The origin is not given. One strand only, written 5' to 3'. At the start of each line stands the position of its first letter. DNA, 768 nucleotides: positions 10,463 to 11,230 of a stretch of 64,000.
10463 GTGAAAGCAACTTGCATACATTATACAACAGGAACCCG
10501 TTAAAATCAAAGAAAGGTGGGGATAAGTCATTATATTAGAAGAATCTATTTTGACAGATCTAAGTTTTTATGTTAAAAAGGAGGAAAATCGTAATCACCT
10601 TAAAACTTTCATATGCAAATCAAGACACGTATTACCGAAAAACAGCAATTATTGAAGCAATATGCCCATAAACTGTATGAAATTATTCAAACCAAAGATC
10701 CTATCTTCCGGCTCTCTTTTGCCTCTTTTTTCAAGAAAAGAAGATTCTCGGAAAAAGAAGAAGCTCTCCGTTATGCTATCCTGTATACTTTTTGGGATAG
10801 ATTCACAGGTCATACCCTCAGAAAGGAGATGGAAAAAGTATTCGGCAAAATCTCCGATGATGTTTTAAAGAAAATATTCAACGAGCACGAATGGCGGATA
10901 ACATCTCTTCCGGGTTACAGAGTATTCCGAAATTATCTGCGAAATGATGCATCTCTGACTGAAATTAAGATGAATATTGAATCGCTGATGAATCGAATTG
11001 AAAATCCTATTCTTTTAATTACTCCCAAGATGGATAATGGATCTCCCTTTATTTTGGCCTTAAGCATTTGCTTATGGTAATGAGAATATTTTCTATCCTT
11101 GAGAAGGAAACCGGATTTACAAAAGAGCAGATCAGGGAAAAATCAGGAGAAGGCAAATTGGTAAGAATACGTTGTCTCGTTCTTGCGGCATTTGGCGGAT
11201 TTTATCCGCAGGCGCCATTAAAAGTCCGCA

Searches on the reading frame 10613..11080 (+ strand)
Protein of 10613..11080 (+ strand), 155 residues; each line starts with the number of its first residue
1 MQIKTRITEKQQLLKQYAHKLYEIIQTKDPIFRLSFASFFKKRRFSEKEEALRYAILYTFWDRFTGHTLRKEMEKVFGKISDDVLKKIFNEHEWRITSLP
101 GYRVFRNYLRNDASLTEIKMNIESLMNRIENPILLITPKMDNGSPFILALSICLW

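Call 11: search_protein_families(library=pfam, proteins=[window:10613-11080:+], max_evalue=0.01)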
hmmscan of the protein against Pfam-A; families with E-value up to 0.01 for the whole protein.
window:10613-11080:+ (155 aa): 0 families

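Call 57: search_protein_families(library=ncbifam, proteins=[window:10613-11080:+], max_evalue=0.01)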
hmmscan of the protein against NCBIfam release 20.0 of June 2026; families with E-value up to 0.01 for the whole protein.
window:10613-11080:+ (155 aa): 0 families

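Call 58: search_protein_families(library=padloc, proteins=[window:10613-11080:+], max_evalue=0.01)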
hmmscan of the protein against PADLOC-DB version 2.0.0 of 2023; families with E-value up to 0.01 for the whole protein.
window:10613-11080:+ (155 aa): 0 families

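Call 74: find_encoding_contigs(protein=window:10613-11080:+, flank=6000, max_places=8)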
Protein window:10613-11080:+ (155 aa): 1 contig read that carries it; 1 place shown.
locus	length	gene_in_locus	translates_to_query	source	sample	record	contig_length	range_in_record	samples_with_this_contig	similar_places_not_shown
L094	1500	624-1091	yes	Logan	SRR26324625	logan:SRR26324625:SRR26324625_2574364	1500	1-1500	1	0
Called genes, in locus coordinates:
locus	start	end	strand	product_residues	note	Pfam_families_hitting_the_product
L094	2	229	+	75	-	?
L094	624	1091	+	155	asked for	-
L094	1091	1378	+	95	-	-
